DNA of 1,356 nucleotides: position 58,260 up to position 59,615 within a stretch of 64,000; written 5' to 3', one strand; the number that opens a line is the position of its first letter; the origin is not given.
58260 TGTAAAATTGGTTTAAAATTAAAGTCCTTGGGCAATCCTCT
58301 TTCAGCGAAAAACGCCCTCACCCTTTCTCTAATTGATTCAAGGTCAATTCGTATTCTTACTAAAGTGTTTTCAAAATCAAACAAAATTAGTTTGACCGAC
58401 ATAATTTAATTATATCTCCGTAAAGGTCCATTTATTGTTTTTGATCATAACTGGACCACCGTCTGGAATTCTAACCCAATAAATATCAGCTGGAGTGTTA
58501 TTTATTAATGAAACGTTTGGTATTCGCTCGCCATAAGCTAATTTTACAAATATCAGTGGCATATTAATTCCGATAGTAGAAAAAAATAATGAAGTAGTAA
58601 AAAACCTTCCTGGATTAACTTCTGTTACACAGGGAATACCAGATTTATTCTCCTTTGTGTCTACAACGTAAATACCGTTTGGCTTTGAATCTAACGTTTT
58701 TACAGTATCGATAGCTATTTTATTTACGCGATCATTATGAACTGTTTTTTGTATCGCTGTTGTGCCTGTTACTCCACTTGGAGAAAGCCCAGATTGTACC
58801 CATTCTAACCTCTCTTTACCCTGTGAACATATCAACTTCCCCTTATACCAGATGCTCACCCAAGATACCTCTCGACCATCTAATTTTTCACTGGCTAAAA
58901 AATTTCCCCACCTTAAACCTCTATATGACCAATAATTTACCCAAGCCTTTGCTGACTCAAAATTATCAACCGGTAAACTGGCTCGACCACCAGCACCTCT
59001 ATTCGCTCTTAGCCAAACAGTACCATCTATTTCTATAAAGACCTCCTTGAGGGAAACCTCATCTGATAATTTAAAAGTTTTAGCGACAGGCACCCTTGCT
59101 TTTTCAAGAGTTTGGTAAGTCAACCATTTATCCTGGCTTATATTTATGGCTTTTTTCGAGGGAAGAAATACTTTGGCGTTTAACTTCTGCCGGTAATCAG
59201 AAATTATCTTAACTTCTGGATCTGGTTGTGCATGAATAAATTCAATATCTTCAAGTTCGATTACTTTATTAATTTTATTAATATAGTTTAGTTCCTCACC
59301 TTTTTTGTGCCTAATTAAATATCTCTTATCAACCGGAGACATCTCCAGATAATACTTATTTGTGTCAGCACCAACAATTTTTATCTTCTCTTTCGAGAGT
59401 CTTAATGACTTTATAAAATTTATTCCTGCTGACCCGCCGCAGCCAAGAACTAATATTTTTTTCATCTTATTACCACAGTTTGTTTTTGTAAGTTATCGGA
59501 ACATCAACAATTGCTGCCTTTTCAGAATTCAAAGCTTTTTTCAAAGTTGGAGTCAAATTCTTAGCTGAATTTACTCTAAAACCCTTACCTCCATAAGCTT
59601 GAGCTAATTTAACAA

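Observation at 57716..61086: ThDP-dependent ALS-like enzyme + ATP-grasp ligase + HAD phosphatase embedded in the glycan island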

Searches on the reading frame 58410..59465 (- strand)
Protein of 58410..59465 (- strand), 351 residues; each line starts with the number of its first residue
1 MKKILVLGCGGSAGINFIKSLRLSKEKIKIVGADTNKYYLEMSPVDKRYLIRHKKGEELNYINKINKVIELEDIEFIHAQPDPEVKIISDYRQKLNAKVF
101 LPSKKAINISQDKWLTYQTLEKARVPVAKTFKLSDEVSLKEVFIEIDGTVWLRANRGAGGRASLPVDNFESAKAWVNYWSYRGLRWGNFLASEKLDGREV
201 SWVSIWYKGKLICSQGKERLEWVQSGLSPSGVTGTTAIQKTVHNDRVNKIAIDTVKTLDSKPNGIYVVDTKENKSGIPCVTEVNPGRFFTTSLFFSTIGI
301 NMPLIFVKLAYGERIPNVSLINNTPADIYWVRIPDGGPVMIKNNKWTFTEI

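Call 3: search_protein_families(library=pfam, proteins=[window:58410-59465:-], max_evalue=0.01)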
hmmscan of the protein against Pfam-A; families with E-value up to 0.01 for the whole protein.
window:58410-59465:- (351 aa): 2 families
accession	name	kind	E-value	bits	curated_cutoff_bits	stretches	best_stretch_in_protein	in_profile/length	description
PF02655.19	ATP-grasp_3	-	1.4e-08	35.4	23.2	1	111-290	2-159/160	ATP-grasp domain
PF21360.3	PylC-like_N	-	0.0091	16.6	27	0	4-96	1-89/96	PylC-like, N-terminal domain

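Call 4: search_protein_families(library=ncbifam, proteins=[window:58410-59465:-], max_evalue=0.01)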
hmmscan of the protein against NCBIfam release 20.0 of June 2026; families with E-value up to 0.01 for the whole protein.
window:58410-59465:- (351 aa): 14 families
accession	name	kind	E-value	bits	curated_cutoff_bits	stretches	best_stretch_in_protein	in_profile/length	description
NF009402.0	PRK12767.1-1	equivalog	4e-25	88.3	218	1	1-141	2-145/329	carbamoyl phosphate synthase-like protein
NF009403.0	PRK12767.1-2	equivalog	2.9e-12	46.4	286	1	18-261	15-242/342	carbamoyl phosphate synthase-like protein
NF009406.0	PRK12767.1-5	equivalog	3e-11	43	271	1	2-180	3-178/327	carbamoyl phosphate synthase-like protein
NF009405.0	PRK12767.1-4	equivalog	7.8e-09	34.9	390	1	25-315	24-293/320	carbamoyl phosphate synthase-like protein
TIGR00768.1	rimK_fam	subfamily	2.4e-08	33.7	143.4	1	103-167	78-142/276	RimK family alpha-L-glutamate ligase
TIGR02144.1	LysX_arch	equivalog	1.2e-06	27.9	275.6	1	103-177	78-152/281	lysine biosynthesis protein LysX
NF053643.1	Ddl_archaea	equivalog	8.8e-06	24.9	500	1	91-314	85-299/367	putative pseudomurein biosynthesis ATP-grasp protein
NF009404.0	PRK12767.1-3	equivalog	4.2e-05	22.6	316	1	27-131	25-130/344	carbamoyl phosphate synthase-like protein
NF004679.0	PRK06019.1-5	equivalog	0.00038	19.4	326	1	2-156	3-144/376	5-(carboxyamino)imidazole ribonucleotide synthase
TIGR00877.1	purD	equivalog_domain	0.00041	19.3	288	1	3-206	2-202/425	phosphoribosylamine--glycine ligase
NF005315.0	PRK06849.1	equivalog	0.0013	17.8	406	1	2-147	5-151/389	hypothetical protein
TIGR02068.2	cya_phycin_syn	equivalog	0.0026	15.8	850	1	104-162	205-263/862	cyanophycin synthetase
NF040722.1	MfnD_Meth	equivalog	0.0039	16.7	400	1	27-134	38-140/288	tyramine--L-glutamate ligase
TIGR01161.1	purK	equivalog_domain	0.004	16.5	318.4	1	95-161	83-149/362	5-(carboxyamino)imidazole ribonucleotide synthase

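Call 7: search_solved_structures(query=window:58410-59465:-, max_evalue=1)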
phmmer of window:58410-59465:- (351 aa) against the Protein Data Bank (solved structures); distinct sequences matched with E-value up to 1: 17.
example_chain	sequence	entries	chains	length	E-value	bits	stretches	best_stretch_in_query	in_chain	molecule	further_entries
3ouu_A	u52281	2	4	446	0.0018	20.7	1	90-180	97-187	Biotin carboxylase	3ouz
2yw2_A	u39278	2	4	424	0.002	20.6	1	63-231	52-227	Phosphoribosylamine--glycine ligase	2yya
6r3e_A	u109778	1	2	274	0.038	16.3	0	115-140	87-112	DNA (cytosine-5)-methyltransferase 3B,DNA (cytosine-5)-methyltransferase 3B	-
1gso_A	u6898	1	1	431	0.063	15.6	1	81-284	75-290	PROTEIN (GLYCINAMIDE RIBONUCLEOTIDE SYNTHETASE)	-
3b1v_A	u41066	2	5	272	0.1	14.9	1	62-136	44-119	Ferrous iron uptake transporter protein B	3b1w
7bwv_A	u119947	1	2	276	0.1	14.9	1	62-136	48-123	Ferrous iron transport protein B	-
1khc_A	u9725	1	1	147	0.17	14.2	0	115-141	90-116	DNA cytosine-5 methyltransferase 3B2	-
4non_A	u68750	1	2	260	0.18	14.1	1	62-136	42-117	Ferrous iron uptake transporter protein B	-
3b1z_A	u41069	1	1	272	0.19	14.1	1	62-136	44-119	Ferrous iron uptake transporter protein B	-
3b1y_A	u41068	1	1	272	0.19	14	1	62-136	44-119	Ferrous iron uptake transporter protein B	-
3tah_A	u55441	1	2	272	0.19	14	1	62-136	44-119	Ferrous iron uptake transporter protein B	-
3lx5_A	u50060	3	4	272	0.19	14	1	62-136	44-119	Ferrous iron uptake transporter protein B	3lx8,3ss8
7bvu_A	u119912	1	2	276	0.68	12.2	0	62-136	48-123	Ferrous iron transport protein B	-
3vpd_A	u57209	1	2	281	0.84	11.9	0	106-306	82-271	Ribosomal protein S6 modification protein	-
1w5e_A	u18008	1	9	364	0.97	11.7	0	3-55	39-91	FTSZ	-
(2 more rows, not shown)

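Call 8: find_encoding_contigs(protein=window:58410-59465:-, flank=10000, max_places=6)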
Protein window:58410-59465:- (351 aa): 2 contigs read that carry it; 2 places shown.
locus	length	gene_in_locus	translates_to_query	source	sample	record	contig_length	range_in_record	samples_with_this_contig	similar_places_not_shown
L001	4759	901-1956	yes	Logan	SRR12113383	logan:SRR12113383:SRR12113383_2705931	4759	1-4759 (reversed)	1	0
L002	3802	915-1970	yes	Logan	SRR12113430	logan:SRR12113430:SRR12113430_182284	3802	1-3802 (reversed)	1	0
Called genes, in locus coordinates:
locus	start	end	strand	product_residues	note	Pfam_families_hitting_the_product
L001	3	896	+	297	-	?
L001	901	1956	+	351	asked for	PF02655:ATP-grasp_3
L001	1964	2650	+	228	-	PF00702:Hydrolase, PF12710:HAD (weak), PF13419:HAD_2, PF13242:Hydrolase_like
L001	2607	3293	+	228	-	PF00535:Glycos_transf_2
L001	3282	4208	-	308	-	PF01408:GFO_IDH_MocA, PF22725:GFO_IDH_MocA_C3, PF02894:GFO_IDH_MocA_C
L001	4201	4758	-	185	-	?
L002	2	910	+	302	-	?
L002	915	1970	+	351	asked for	PF02655:ATP-grasp_3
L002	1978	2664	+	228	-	PF00702:Hydrolase, PF12710:HAD (weak), PF13419:HAD_2, PF13242:Hydrolase_like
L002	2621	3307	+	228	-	PF00535:Glycos_transf_2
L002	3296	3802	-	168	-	?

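Call 9: find_homologous_proteins(query=window:58410-59465:-)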
Query window:58410-59465:- (351 aa): 853 proteins with E <= 0.001 among 4183 candidates; the best 120 are listed.
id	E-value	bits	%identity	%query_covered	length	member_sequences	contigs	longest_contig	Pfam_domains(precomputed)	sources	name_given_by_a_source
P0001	8.6e-235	796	100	100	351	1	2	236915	PF02655.20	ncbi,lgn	-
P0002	1.2e-210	717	90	100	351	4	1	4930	PF02655.20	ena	-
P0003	9.6e-164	563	69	100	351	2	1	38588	PF15632.12,PF02655.20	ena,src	-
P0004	8.9e-160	550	67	99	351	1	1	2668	PF02655.20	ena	-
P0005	8.7e-158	543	65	99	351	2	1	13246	PF02655.20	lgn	-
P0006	1.5e-157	542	66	100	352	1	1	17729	PF02655.20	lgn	-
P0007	7.0e-157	540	64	100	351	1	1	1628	PF15632.12,PF02655.20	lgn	-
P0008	1.0e-156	540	65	100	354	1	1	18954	PF02655.20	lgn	-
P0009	3.6e-152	525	63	99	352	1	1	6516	-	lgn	-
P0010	1.0e-150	520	63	99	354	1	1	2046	PF02655.20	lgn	-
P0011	1.9e-149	516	62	100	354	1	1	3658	PF15632.12,PF02655.20,PF01071.25,PF21360.4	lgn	-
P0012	2.0e-149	516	64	99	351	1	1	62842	PF02655.20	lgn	-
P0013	2.3e-148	512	63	100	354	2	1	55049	PF15632.12,PF02655.20,PF21360.4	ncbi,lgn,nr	ncbi:MAG: ATP-grasp domain-containing protein [Candidatus Levybacteria bacterium]|nr:ATP-grasp domai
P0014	1.3e-145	503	64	99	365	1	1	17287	PF02655.20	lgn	-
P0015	9.6e-145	500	62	99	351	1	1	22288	PF02655.20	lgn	-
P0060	1.1e-109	385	49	99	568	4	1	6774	PF13419.13,PF00702.33,PF02786.23,PF08443.17,PF02655.20,PF21360.4,PF13242.13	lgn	-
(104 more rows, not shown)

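Call 12: find_related_loci(query=A1, collection=genome_contigs, flank=10000)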
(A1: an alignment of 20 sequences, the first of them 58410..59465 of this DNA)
Query A1 (351 aa) in genome_contigs; peptide patterns used: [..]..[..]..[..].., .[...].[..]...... (x = any residue, [..] = any of these).
274 stretches matched a pattern; 233 encode a relative of the query (tblastn E <= 1e-3); the best 80 are kept; 80 distinct loci.
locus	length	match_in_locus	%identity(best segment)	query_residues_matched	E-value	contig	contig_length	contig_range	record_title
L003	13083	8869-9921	69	1-351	3e-168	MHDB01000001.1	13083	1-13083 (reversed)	MAG: Candidatus Woykebacteria bacterium RIFCSPLOWO2_01_FULL_43_14 rifcsplowo2_01_scaffold_10734, whole genome shotgun se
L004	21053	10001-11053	63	1-351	9e-153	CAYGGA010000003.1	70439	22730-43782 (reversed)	MAG TPA_asm: uncultured Gammaproteobacteria bacterium isolate ERP113451_co3_23 genome assembly, contig: NODE_152_length_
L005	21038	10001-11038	58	1-346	8e-142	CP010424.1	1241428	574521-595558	MAG: archaeon GW2011_AR10 chromosome, complete genome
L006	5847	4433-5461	52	1-346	1e-119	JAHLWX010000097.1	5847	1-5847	MAG: Candidatus Jordarchaeum sp. LHC_1308 MAG_1308_Ga0212122_1005195, whole genome shotgun sequence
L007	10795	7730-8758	50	1-346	3e-115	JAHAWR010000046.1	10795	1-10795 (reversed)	MAG: Candidatus Jordarchaeia archaeon isolate QC4 QC4_scaffold_4617_curated, whole genome shotgun sequence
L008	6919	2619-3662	50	1-346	9e-113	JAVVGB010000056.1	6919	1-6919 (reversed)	MAG: Thermoproteota archaeon isolate PSS.bin.16 NODE_1910_length_6919_cov_133.351253, whole genome shotgun sequence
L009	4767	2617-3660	50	1-346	3e-113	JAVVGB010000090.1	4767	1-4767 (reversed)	MAG: Thermoproteota archaeon isolate PSS.bin.16 NODE_3054_length_4767_cov_134.883065, whole genome shotgun sequence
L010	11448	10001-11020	51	8-346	7e-111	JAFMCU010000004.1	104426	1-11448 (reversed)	MAG: Thermoprotei archaeon isolate CPBay_Spr30G08_23 NODE_26_length_104426_cov_8.117284, whole genome shotgun sequence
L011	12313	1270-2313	48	1-351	1e-109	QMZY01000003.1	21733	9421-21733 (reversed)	MAG: Candidatus Aenigmatarchaeota archaeon isolate B30_G1 B30_Guay1_scaffold_00457, whole genome shotgun sequence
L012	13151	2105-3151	46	2-345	2e-108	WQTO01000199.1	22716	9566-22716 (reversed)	MAG: Candidatus Bathycorpusculum acidaminoxidans isolate Co191P4_bin18 JGI24696J40584_12961590, whole genome shotgun seq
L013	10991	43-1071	50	1-346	2e-108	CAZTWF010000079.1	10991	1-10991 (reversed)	MAG TPA_asm: uncultured Nitrososphaerota archaeon isolate binchicken_co25_118 genome assembly, contig: k141_128545, whol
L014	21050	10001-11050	47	1-345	2e-108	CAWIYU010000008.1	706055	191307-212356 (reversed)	MAG: Candidatus Bathyarchaeota archaeon isolate MFD05942.bin.2.52 genome assembly, contig: contig_33281, whole genome sh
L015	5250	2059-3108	46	1-345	2e-108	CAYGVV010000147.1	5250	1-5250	MAG TPA_asm: uncultured Candidatus Bathyarchaeia archaeon isolate ERP119294_co3_43 genome assembly, contig: NODE_18067_l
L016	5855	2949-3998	45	1-345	5e-108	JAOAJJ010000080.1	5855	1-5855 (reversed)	MAG: Candidatus Bathyarchaeota archaeon isolate SKW196 NODE_79_length_5855_cov_3.845448, whole genome shotgun sequence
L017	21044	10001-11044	51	1-351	6e-108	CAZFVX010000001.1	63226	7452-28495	MAG TPA_asm: uncultured archaeon isolate binchicken_co6_161 genome assembly, contig: NODE_215_length_63226_cov_9.905510,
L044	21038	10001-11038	48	1-349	7e-105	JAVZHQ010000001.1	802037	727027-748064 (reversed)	MAG: Candidatus Aenigmatarchaeota archaeon isolate DRTY-6_201808_bins_93 DRTY-6_201808_bins_93_scaffold_1, whole genome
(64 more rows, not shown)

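Call 37: search_solved_structures(query=A1, max_evalue=0.1)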
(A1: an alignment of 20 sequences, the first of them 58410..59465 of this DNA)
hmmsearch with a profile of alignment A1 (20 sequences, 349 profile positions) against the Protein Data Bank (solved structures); distinct sequences matched with E-value up to 0.1: 58.
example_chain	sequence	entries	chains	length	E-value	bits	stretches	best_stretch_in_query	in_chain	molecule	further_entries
2yw2_A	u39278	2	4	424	3.3e-11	46.2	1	58-258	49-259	Phosphoribosylamine--glycine ligase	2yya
2pn1_A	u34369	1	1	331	3e-08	36.5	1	41-200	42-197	Carbamoylphosphate synthase large subunit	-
4dim_A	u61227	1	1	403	4.1e-08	36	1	103-259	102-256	Phosphoribosylglycinamide synthetase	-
3ouu_A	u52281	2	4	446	5.1e-07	32.5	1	10-186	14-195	Biotin carboxylase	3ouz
1gso_A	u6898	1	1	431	6.2e-07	32.2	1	67-283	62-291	PROTEIN (GLYCINAMIDE RIBONUCLEOTIDE SYNTHETASE)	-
3lp8_A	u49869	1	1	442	3.2e-06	29.8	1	62-204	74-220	Phosphoribosylamine-glycine ligase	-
3vpd_A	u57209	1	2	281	5.2e-06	29.1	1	102-302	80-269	Ribosomal protein S6 modification protein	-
2xcl_A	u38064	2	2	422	1.1e-05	28.1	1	87-217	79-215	PHOSPHORIBOSYLAMINE--GLYCINE LIGASE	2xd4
3n6r_A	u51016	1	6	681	1.5e-05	27.6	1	11-172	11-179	Propionyl-CoA carboxylase, alpha subunit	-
5vev_A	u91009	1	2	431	2.7e-05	26.8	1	63-283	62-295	Phosphoribosylamine--glycine ligase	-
2yrw_A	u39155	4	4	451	5.1e-05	25.9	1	96-206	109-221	Phosphoribosylglycinamide synthetase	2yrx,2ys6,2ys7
3mjf_A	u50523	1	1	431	7.6e-05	25.3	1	97-282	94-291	Phosphoribosylamine--glycine ligase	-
8j4z_E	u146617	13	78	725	0.00011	24.8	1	33-179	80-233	Methylcrotonoyl-CoA carboxylase subunit alpha, mitochondrial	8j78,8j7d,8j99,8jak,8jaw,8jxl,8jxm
1ulz_A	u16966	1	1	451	0.00023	23.7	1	45-171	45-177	pyruvate carboxylase n-terminal domain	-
7kct_A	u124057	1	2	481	0.00035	23.1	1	96-171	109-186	2-oxoglutarate carboxylase small subunit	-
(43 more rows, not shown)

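Call 45: predict_structure(alignment_id=A1)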
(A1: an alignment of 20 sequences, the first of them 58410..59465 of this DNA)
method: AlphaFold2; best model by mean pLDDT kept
length: 351 residues; sequences in the alignment: 20
mean_pLDDT: 90.9   pTM: 0.89
mean pLDDT of the five models: 90.9, 89.3, 88.8, 87.2, 86.5
residues with pLDDT >= 90: 268; 70-90: 63; 50-70: 15; < 50: 5
segments of 3 or more residues with pLDDT < 50: 229-233
pLDDT, mean of each block of 10 residues (from residue 1): 93 91 91 92 93 93 98 96 92 96 96 96 97 96 92 83 89 93 92 93 97 95 60 70 96 98 97 94 90 90 96 94 93 69 84 91
secondary structure, 60 per line:
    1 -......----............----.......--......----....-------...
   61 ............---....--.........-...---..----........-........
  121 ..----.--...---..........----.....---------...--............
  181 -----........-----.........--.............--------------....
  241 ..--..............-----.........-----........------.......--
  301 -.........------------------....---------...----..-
elements in order: E2-7 H12-23 E28-34 H37-42 E47-50 H58-72 E76-79 H82-90 H104-111 H113-122 E130-132 H136-145 E150-154 E164-166 H169-180 E189-193 E199-207 E210-222 E237-242 H245-258 E264-272 E278-285 H292-298 H302-310 E329-332

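Call 49: fold_search(model_id=the predicted structure, library=pdb)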
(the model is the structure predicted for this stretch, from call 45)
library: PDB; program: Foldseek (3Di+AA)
matches with E <= 10: 1940; with E <= 0.001: 645
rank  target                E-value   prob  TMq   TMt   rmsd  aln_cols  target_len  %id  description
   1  2pn1                  2.4e-19  1.00  0.68  0.77   3.6       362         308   17  Crystal structure of carbamoylphosphate synthase large subunit (split gene in MJ) (ZP_00538348.1) from Exiguobacterium s (released 2007-05-08)
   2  3k5i_A                4.1e-17  1.00  0.69  0.64   3.9       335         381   15  Crystal structure of N5-carboxyaminoimidazole synthase from aspergillus clavatus in complex with ADP and 5-aminoimadaz (released 2009-10-20)
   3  2yw2_A                1.4e-16  1.00  0.68  0.57   4.3       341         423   16  Crystal structure of GAR synthetase from Aquifex aeolicus in complex with ATP (released 2007-10-23)
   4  3ouz_A                1.5e-16  1.00  0.65  0.53   4.9       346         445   18  Crystal Structure of Biotin Carboxylase-ADP complex from Campylobacter jejuni (released 2010-10-13)
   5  3ouu_A                2.5e-16  1.00  0.65  0.53   4.9       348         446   18  Crystal Structure of Biotin Carboxylase-beta-gamma-ATP Complex from Campylobacter jejuni (released 2010-10-20)
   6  1gso                  6.5e-16  1.00  0.62  0.53   5.7       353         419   16  GLYCINAMIDE RIBONUCLEOTIDE SYNTHETASE (GAR-SYN) FROM E. COLI. (released 1998-12-09)
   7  2vpq_A                6.9e-16  1.00  0.67  0.54   4.6       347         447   14  Crystal structure of biotin carboxylase from S. aureus complexed with AMPPNP (released 2008-09-09)
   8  3wo1                  7.4e-16  1.00  0.68  0.53   4.9       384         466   15  Crystal structure of Trp332Ala mutant YwfE, an L-amino acid ligase, with bound ADP-Mg-Ala (released 2014-05-14)
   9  4wd3_A                8.8e-16  1.00  0.55  0.51   5.1       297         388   11  Crystal structure of an L-amino acid ligase RizA (released 2015-09-09)
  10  3ouz_B                9.9e-16  1.00  0.65  0.53   4.9       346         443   18  Crystal Structure of Biotin Carboxylase-ADP complex from Campylobacter jejuni (released 2010-10-13)
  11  5dou_C                9.9e-16  1.00  0.63  0.18   4.9       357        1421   16  Crystal Structure of Human Carbamoyl phosphate synthetase I (CPS1), ligand-bound form (released 2015-12-09)
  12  3k5h_A                1.1e-15  1.00  0.68  0.63   4.0       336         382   14  Crystal structure of carboxyaminoimidazole ribonucleotide synthase from asperigillus clavatus complexed with ATP (released 2009-10-20)
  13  3vmm                  1.1e-15  1.00  0.68  0.53   4.6       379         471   15  Crystal structure of BacD, an L-amino acid dipeptide ligase from Bacillus subtilis (released 2012-04-11)
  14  10bm_C                1.2e-15  1.00  0.66  0.60   4.1       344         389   12  Crystal structure of Phosphoribosylaminoimidazole carboxylase from Burkholderia xenovorans (AMP, ADP and sulfate compl (released 2026-01-21)
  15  3orq_A                1.3e-15  1.00  0.67  0.64   3.7       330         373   14  Crystal Structure of N5-Carboxyaminoimidazole synthetase from Staphylococcus aureus complexed with ADP (released 2011-07-20)
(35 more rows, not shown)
